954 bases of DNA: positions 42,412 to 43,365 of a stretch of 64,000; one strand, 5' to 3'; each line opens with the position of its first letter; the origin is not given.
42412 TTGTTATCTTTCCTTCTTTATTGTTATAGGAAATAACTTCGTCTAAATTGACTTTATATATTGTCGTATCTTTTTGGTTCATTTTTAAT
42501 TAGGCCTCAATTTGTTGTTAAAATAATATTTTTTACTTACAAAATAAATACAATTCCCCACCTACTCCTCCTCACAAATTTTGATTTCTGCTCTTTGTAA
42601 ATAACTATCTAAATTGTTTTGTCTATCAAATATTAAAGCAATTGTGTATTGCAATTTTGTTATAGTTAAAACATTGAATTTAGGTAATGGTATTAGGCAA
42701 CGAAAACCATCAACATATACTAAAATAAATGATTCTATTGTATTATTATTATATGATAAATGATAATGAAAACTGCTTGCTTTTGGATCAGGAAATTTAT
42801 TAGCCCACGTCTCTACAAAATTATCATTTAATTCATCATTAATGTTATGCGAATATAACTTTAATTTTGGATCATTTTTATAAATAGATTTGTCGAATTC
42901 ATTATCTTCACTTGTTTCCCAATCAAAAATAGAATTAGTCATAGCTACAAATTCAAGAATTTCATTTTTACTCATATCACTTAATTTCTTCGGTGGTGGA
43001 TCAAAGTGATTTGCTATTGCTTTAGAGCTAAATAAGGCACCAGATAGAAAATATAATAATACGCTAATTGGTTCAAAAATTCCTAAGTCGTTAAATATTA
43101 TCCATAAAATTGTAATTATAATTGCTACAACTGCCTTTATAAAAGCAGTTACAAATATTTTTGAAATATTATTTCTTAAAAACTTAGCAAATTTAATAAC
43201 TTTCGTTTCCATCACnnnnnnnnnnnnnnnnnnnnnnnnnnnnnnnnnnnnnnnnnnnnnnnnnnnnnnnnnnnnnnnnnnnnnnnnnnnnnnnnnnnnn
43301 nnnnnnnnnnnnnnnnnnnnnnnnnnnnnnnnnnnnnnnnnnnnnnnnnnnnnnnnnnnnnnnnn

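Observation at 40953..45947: MmeI-family Type IIL R-M enzyme translationally coupled to a three-gene cassette of uncharacterised membrane proteins: candidate composite defence module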

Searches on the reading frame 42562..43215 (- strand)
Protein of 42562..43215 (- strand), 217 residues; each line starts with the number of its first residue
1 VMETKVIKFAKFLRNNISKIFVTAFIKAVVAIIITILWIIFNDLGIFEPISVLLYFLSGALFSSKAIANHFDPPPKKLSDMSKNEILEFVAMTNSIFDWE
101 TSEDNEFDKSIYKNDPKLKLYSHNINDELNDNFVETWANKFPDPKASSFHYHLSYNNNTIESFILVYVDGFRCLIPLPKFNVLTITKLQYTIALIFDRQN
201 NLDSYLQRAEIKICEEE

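Call 3: search_protein_families(library=pfam, proteins=[window:42562-43215:-], max_evalue=1)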
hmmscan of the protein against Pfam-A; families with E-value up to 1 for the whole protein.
window:42562-43215:- (217 aa): 0 families

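Call 4: search_protein_families(library=padloc, proteins=[window:42562-43215:-], max_evalue=1)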
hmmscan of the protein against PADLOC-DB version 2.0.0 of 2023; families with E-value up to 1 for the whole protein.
window:42562-43215:- (217 aa): 1 family
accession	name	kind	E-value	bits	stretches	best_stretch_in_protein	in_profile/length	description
PDLC05032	PDC-S50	-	3e-09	34.5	1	86-188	174-274/387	-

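Call 5: search_protein_families(library=ncbifam, proteins=[window:42562-43215:-], max_evalue=1)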
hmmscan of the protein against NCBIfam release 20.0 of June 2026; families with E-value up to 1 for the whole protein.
window:42562-43215:- (217 aa): 1 family
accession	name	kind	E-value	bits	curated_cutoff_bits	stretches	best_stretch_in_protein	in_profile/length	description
NF002350.0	PRK01315.1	equivalog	0.02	14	282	1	1-63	185-247/329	membrane protein insertase YidC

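Call 9: find_homologous_proteins(query=window:42562-43215:-, max_evalue=0.001)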
Query window:42562-43215:- (217 aa): 1 proteins with E <= 0.001 among 100 candidates.
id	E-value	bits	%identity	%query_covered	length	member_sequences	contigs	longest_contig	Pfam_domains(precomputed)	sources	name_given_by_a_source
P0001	2.3e-134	463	99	99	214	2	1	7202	-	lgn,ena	-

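Call 11: find_encoding_contigs(protein=P0001, flank=10000)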
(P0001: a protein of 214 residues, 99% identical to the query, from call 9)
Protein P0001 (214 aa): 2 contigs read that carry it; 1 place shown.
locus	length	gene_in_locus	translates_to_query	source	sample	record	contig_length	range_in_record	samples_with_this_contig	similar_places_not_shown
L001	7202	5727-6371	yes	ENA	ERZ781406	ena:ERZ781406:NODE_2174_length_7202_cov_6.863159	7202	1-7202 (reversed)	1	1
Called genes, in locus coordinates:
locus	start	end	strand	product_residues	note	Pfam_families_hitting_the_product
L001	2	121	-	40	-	?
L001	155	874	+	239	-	PF00106:adh_short, PF13561:adh_short_C2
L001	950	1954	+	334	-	PF01545:Cation_efflux, PF16916:ZT_dimer (weak)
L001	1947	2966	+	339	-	PF06068:TIP49 (faint), PF05496:RuvB_N, PF00004:AAA, PF07728:AAA_5 (weak), PF17864:AAA_lid_4, PF05491:WHD_RuvB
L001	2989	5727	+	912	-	PF20464:MmeI_N, PF20465:MmeI_hel, PF20473:MmeI_Mtase, PF07669:Eco57I (weak), PF20466:MmeI_TRD, PF20467:MmeI_C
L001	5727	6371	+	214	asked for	-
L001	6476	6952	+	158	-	PF01797:Y1_Tnp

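Call 21: search_protein_representatives(protein=window:42562-43215:-)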
Query: 217 residues. Proteins with E-value up to 0.001 (for the whole library): 485; up to 1e-10: 133; up to 1e-30: 4. The best 150 are listed.
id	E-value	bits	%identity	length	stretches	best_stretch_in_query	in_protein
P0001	7.3e-135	463.3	99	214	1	2-215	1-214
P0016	5.9e-34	133.7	35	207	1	8-212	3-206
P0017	1.7e-33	132.2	39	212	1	17-214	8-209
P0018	3.5e-32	127.9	35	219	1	10-214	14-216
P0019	1.6e-29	119.2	37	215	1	9-213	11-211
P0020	1.8e-29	119.0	36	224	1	9-213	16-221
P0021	8.0e-27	110.4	35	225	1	27-213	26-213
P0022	1.7e-26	109.3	32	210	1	7-210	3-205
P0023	3.8e-25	104.9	32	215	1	31-213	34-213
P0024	5.2e-25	104.4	33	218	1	12-213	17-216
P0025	8.3e-25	103.8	33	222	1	4-216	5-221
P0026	4.0e-24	101.5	32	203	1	27-213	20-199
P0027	4.6e-24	101.4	33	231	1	25-209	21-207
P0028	5.4e-24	101.1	31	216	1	12-216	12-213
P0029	1.5e-23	99.7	35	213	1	2-212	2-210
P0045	4.4e-19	85.1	39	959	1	80-211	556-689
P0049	1.5e-18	83.4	34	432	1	79-215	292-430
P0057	1.4e-16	76.9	33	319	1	79-215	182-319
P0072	1.5e-15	73.5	31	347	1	54-212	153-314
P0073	1.8e-15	73.3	36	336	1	82-213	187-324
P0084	4.2e-14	68.8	35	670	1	80-210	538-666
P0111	3.7e-12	62.5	38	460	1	78-211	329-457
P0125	2.2e-11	59.9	34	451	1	82-211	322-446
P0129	2.5e-11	59.7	36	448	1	73-213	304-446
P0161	3.6e-10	56.0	32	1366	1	85-211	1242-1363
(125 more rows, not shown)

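Call 23: search_protein_families(library=pfam, proteins=[P0045, P0084, P0161, P0049, P0111, P0125, P0129, P0057, P0073, P0072], max_evalue=0.01)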
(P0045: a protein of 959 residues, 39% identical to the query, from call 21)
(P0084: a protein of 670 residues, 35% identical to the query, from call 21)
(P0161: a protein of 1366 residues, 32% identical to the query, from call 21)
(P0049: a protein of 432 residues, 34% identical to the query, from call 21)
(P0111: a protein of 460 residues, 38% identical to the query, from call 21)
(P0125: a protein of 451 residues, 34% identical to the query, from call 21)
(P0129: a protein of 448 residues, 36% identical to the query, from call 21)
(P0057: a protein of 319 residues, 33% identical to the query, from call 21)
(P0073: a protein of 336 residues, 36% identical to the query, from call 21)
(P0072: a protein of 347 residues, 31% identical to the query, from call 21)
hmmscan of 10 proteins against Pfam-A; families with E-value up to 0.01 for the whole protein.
P0045 (959 aa): 1 family
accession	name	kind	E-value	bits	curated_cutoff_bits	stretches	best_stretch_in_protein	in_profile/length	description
PF13289.12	SIR2_2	-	3.5e-23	82.7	24.5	1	256-411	2-141/141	SIR2-like domain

P0084 (670 aa): 0 families

P0161 (1366 aa): 0 families

P0049 (432 aa): 0 families

P0111 (460 aa): 3 families
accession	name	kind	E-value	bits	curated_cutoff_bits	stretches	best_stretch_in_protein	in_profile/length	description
PF13676.11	TIR_2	-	9.9e-20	71.7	28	1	6-141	1-121/122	TIR domain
PF08357.16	SEFIR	-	4.3e-18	66.5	23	1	6-136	3-145/150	SEFIR domain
PF16289.11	PIN_12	-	0.00024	22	32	1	266-415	22-169/172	PIN domain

P0125 (451 aa): 1 family
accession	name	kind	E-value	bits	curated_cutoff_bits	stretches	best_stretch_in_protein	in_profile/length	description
PF13676.11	TIR_2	-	4.5e-18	66.4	28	1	129-243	1-120/122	TIR domain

P0129 (448 aa): 4 families
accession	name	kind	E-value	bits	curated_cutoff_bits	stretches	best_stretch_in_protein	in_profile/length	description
PF13676.11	TIR_2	-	1.5e-18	67.9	28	1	146-280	2-122/122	TIR domain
PF08357.16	SEFIR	-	7.5e-13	49.4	23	1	144-245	2-99/150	SEFIR domain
PF07222.17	PBP_sp32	-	0.0029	17.3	21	0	113-180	13-80/243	Proacrosin binding protein sp32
PF01582.25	TIR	-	0.0034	17.6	21.3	1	146-215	2-76/179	TIR domain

P0057 (319 aa): 2 families
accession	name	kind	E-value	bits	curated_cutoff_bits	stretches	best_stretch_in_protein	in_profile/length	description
PF10137.14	CAP12-PCTIR_TIR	-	2.3e-06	28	24.7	1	54-122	37-108/119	CAP12/Pycsar effector protein, TIR domain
PF05014.21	Nuc_deoxyrib_tr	-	0.0033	18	28.8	1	48-128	42-116/117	Nucleoside 2-deoxyribosyltransferase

P0073 (336 aa): 1 family
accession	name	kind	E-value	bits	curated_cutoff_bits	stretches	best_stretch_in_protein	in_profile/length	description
PF10137.14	CAP12-PCTIR_TIR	-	0.0013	19.2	24.7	1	92-123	71-102/119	CAP12/Pycsar effector protein, TIR domain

P0072 (347 aa): 1 family
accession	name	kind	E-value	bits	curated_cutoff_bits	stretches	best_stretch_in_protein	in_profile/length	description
PF10137.14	CAP12-PCTIR_TIR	-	0.00016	22.1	24.7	1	60-115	39-100/119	CAP12/Pycsar effector protein, TIR domain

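Call 26: search_solved_structures(query=A1, max_evalue=10)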
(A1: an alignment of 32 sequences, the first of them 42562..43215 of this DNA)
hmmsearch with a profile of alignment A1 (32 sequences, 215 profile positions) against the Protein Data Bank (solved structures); distinct sequences matched with E-value up to 10: 2.
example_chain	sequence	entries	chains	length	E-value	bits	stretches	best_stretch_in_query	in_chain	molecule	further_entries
6gs1_A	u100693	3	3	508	1.1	11.7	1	19-79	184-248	Dipeptide and tripeptide permease A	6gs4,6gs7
9io5_A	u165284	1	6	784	1.2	11.5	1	73-142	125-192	G1-ATPase subunit beta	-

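Call 29: find_related_loci(query=A2, collection=genome_contigs, flank=8000)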
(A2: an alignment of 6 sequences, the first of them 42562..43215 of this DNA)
Query A2 (217 aa) in genome_contigs; peptide patterns used: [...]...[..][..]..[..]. (x = any residue, [..] = any of these).
6 stretches matched a pattern; 4 encode a relative of the query (tblastn E <= 1e-3); 4 distinct loci.
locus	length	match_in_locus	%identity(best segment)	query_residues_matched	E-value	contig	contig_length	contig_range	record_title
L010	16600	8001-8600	30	11-213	5e-29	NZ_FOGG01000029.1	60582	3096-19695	Pedobacter rhizosphaerae strain DSM 18610, whole genome shotgun sequence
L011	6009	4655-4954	32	130-217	8e-13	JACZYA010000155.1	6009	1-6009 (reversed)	MAG: Acidobacteria bacterium isolate B25T1B10 B25T1B10_NODE10335, whole genome shotgun sequence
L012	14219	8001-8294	32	130-217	4e-11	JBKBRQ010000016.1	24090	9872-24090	MAG: Spirosomataceae bacterium isolate 21I_055.bin.21 NODE_16_length_24090_cov_4.694416, whole genome shotgun sequence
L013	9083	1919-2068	50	130-179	1e-9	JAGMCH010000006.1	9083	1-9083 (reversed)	MAG: Dehalococcoidales bacterium isolate RS_16_7 ZL425.bin.7.fa_6, whole genome shotgun sequence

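Call 31: find_related_loci(query=A2, collection=metagenome_contigs, flank=8000)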
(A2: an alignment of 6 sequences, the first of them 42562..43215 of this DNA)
Query A2 (217 aa) in metagenome_contigs; peptide patterns used: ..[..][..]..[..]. (x = any residue, [..] = any of these).
158 stretches matched a pattern; 37 encode a relative of the query (tblastn E <= 1e-3); 37 distinct loci.
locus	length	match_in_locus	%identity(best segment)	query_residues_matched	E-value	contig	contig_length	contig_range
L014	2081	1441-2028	37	22-213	2e-38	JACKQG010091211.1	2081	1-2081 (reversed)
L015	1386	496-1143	37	3-216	2e-39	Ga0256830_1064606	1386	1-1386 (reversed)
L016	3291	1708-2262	36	29-215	7e-38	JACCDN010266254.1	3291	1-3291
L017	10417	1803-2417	37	17-217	3e-37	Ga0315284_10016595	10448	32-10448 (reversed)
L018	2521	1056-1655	36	22-217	3e-37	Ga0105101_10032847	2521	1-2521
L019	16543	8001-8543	36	32-213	6e-34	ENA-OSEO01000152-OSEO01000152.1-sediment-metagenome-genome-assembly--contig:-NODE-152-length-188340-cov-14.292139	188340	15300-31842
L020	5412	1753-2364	33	8-212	4e-32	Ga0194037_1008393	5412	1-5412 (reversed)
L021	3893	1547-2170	32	3-212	3e-31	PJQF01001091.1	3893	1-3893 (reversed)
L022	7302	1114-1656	34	29-211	1e-29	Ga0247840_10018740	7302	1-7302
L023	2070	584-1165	36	22-211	1e-29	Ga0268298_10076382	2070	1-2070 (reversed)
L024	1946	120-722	33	13-215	1e-28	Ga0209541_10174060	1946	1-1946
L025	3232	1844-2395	32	32-213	3e-26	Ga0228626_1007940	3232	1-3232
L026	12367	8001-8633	34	1-213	2e-25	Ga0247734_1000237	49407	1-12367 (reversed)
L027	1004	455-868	34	76-212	7e-25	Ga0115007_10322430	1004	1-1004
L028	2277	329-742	34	76-212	3e-24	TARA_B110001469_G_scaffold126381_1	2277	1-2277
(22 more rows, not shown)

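Call 39: predict_structure(alignment_id=A1)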
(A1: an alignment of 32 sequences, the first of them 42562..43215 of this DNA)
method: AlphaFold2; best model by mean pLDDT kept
length: 217 residues; sequences in the alignment: 32
mean_pLDDT: 94.8   pTM: 0.81
mean pLDDT of the five models: 94.8, 94.4, 94.2, 93.7, 92.9
residues with pLDDT >= 90: 194; 70-90: 22; 50-70: 0; < 50: 1
segments of 3 or more residues with pLDDT < 50: none
pLDDT, mean of each block of 10 residues (from residue 1): 90 96 97 96 91 97 96 95 97 97 90 98 83 95 96 98 97 96 96 97 98 85
secondary structure, 60 per line:
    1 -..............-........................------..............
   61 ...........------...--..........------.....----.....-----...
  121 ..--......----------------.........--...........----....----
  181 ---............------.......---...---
elements in order: H2-15 H17-40 H47-71 H83-92 E99-103 E108-112 E118-122 E128-130 E147-155 E158-168 E173-176 E184-186 H187-195 H202-208 E212-214

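Call 42: search_protein_families(library=pfam, alignment_id=A3, max_evalue=0.001)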
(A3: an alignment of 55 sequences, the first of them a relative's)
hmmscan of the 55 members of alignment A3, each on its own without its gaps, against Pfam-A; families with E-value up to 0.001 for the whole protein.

A. member 1, L010:6136-6444:+ (102 aa): 0 families

B. families by the number of members that match (of 55 scanned): 44 families (the first 25 are shown)
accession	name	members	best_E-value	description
PF08238.18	Sel1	2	6.2e-48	Sel1 repeat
PF00589.27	Phage_integrase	2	2.5e-19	Phage integrase family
PF01637.24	ATPase_2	2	3.1e-10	ATPase domain predominantly from Archaea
PF00977.27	His_biosynth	1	1.2e-83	Histidine biosynthesis protein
PF00999.27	Na_H_Exchanger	1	1.9e-60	Sodium/hydrogen exchanger, transmembrane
PF14337.13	Abi_alpha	1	5.9e-60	Abortive infection alpha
PF01695.23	IstB_IS21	1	9.7e-58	IstB-like ATP binding protein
PF04002.20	RadC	1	1.5e-36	RadC-like JAB domain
PF01502.23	PRA-CH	1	2e-34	Phosphoribosyl-AMP cyclohydrolase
PF04231.19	Endonuclease_1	1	3.5e-30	Endonuclease I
PF02163.28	Peptidase_M50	1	6.8e-20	Peptidase family M50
PF02254.24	TrkA_N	1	1.8e-19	TrkA-N domain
PF02086.21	MethyltransfD12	1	3.2e-19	D12 class N6 adenine-specific DNA methyltransferase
PF01503.22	PRA-PH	1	4.8e-15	Phosphoribosyl-ATP pyrophosphohydrolase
PF02080.26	TrkA_C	1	7.1e-15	TrkA-C domain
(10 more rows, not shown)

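Call 51: search_protein_families(library=padloc, proteins=[P0045, P0084, P0161, P0049, P0111, P0125, P0129, P0057, P0073, P0016], max_evalue=0.001)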
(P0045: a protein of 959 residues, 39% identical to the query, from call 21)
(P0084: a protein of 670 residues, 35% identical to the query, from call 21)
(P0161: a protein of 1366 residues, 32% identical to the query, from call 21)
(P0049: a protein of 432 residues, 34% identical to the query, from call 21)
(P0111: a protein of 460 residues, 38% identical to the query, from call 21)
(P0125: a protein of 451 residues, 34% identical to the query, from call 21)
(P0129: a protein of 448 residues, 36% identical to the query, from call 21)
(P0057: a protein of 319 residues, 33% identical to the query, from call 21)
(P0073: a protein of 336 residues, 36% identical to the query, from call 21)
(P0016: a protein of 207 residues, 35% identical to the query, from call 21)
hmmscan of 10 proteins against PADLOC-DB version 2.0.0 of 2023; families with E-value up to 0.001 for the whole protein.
P0045 (959 aa): 7 families
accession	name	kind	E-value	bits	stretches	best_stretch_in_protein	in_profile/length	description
PDLC03856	LmuA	-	4.2e-17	60.4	1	153-477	3-314/433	-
PDLC00407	ThsA1|ThsA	-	3.6e-12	43.7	1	152-395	7-231/478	STALD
PDLC00409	ThsA1|ThsA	-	1.1e-09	36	1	150-326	6-172/242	STALD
PDLC04166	Dsr1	-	2.1e-08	30.4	1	157-359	15-207/1227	-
PDLC02419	Aga_SIR2-PNTD1-PNTD2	-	3.2e-05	20.9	0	256-310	122-176/558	Class I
PDLC04092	SIR2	-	3.4e-05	21.3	1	154-335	8-198/318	-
PDLC02401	Aga_SIR2-PNTD1-PNTD2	-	0.00023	18.1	1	255-311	94-150/524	Class I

P0084 (670 aa): 1 family
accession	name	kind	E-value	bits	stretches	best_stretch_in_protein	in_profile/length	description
PDLC05032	PDC-S50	-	2.6e-07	28.1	1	555-647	183-278/387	-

P0161 (1366 aa): 3 families
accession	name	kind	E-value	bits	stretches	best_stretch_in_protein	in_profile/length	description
PDLC02169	Avs4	-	1.5e-26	90.1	1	1-231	1-231/1570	-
PDLC05065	PDC-S68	-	0.00034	16.5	1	202-229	614-641/1221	-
PDLC04242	PDC-M01A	-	0.00045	16.5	1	160-228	172-236/566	-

P0049 (432 aa): 0 families

P0111 (460 aa): 2 families
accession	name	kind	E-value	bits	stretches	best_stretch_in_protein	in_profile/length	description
PDLC03957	bSEFIR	-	1.8e-76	256.6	1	1-327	35-326/412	-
PDLC05062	PDC-S66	-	9.9e-05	19.9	1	6-72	151-215/282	-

P0125 (451 aa): 2 families
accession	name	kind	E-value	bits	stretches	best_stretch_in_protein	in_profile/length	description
PDLC05032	PDC-S50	-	2.8e-08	31.3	1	331-417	181-268/387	-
PDLC02012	SAVED5--SAVED_TIR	-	2.2e-07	28.3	1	123-254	8-119/404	-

P0129 (448 aa): 3 families
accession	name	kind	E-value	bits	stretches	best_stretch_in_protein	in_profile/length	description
PDLC03957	bSEFIR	-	4.5e-68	228.9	1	142-319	38-212/412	-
PDLC05032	PDC-S50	-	8.2e-06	23.2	1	317-408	175-266/387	-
PDLC05062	PDC-S66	-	0.00018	19.1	1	138-212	144-216/282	-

P0057 (319 aa): 2 families
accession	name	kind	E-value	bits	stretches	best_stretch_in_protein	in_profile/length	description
PDLC05032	PDC-S50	-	0.00054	17.2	1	198-291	183-273/387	-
PDLC01821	CARF2--CARF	-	0.00058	17.6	0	14-83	64-132/203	-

P0073 (336 aa): 1 family
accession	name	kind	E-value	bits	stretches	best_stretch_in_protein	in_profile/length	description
PDLC05032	PDC-S50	-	4e-10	37.4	1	199-289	182-270/387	-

P0016 (207 aa): 0 families
